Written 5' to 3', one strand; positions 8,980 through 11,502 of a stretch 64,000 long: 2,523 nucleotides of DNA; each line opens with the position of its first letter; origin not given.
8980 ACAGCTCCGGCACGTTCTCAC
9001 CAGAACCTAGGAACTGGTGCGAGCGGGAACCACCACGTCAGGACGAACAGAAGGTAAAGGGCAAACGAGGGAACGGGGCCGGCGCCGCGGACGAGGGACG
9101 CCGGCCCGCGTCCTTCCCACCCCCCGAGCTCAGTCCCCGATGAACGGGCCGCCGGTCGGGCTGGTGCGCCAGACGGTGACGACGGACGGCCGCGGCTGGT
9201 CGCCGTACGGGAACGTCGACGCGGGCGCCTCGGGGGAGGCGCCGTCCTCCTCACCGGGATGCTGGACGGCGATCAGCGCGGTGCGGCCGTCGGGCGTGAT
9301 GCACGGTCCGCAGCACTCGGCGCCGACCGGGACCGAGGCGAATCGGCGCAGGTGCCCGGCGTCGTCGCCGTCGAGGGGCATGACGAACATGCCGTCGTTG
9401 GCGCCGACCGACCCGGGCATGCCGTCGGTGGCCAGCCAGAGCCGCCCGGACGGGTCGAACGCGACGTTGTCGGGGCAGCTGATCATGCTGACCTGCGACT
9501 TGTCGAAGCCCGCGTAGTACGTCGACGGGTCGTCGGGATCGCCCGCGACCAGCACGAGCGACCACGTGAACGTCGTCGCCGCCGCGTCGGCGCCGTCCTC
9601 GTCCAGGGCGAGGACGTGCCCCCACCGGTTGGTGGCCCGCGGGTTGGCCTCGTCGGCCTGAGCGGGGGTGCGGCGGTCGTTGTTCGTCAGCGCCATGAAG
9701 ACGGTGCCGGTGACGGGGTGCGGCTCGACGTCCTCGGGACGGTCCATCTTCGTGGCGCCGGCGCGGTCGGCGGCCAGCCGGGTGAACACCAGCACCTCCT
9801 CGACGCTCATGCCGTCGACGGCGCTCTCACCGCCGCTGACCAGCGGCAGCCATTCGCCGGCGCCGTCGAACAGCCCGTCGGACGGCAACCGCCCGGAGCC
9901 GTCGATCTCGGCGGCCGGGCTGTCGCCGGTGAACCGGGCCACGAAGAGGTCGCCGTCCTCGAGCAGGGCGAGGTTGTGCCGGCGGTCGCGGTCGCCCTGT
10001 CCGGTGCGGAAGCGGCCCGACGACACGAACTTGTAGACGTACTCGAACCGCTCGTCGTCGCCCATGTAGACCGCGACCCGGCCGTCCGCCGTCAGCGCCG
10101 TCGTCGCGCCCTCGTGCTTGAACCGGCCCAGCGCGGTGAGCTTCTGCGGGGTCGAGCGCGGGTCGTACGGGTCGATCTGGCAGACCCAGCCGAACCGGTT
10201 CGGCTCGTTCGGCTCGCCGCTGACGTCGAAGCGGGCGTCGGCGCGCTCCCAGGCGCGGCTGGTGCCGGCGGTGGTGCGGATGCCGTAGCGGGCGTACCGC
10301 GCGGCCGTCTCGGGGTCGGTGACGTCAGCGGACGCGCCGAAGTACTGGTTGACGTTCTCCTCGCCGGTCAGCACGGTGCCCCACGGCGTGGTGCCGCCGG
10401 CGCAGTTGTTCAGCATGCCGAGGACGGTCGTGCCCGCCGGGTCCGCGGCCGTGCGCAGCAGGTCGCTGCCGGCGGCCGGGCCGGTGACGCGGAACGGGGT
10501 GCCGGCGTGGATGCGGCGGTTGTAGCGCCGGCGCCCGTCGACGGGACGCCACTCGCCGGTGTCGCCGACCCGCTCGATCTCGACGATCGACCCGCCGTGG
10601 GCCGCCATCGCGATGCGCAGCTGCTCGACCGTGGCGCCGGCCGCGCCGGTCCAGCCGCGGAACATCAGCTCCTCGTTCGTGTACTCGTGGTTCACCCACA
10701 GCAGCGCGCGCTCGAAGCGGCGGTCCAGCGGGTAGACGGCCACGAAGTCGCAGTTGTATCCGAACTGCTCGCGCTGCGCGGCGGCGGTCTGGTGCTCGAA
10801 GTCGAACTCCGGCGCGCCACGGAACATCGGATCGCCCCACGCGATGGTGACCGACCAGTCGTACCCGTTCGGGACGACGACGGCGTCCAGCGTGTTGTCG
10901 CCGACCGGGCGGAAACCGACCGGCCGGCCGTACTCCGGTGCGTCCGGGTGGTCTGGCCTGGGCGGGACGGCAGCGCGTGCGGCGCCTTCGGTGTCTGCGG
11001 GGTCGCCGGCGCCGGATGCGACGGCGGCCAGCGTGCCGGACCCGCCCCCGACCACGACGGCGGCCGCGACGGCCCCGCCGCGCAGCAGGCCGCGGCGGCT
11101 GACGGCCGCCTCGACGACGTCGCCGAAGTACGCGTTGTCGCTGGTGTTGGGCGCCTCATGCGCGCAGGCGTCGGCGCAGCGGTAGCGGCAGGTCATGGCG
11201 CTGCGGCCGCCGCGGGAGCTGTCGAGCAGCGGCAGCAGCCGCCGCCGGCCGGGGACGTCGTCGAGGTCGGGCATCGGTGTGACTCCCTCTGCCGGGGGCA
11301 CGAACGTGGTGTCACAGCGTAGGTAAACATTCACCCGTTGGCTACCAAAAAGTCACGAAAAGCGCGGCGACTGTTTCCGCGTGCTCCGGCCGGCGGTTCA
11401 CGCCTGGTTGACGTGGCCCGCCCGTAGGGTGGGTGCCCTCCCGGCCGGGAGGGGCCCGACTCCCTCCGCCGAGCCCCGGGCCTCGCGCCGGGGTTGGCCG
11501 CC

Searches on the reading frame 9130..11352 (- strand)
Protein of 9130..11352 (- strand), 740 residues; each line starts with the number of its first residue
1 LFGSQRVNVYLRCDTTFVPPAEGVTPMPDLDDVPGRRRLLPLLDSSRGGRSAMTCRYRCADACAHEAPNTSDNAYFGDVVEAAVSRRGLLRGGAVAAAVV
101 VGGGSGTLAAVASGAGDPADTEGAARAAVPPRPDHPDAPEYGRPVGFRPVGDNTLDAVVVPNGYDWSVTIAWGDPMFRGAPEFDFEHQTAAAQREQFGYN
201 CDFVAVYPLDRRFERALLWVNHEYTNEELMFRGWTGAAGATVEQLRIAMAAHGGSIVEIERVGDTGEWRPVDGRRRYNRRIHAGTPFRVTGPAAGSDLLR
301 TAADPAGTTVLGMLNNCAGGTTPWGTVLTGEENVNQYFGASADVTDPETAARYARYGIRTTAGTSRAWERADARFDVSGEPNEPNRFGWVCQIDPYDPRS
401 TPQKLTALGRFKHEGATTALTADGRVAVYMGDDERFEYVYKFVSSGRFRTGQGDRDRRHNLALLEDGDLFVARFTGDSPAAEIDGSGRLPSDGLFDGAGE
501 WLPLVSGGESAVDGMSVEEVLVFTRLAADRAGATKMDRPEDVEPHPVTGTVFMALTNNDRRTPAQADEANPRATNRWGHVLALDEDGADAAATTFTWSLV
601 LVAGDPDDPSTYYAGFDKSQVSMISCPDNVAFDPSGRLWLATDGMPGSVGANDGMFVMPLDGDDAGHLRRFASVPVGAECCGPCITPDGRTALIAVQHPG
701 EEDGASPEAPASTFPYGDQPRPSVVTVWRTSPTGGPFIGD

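Call 94: search_protein_families(library=pfam, proteins=[window:9130-11352:-], max_evalue=0.001)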
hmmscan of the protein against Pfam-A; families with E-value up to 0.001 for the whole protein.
window:9130-11352:- (740 aa): 1 family
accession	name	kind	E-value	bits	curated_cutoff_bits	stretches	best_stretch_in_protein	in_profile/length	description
PF05787.19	PhoX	-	9.4e-163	543.5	24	1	146-700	2-515/515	Alkaline phosphatase PhoX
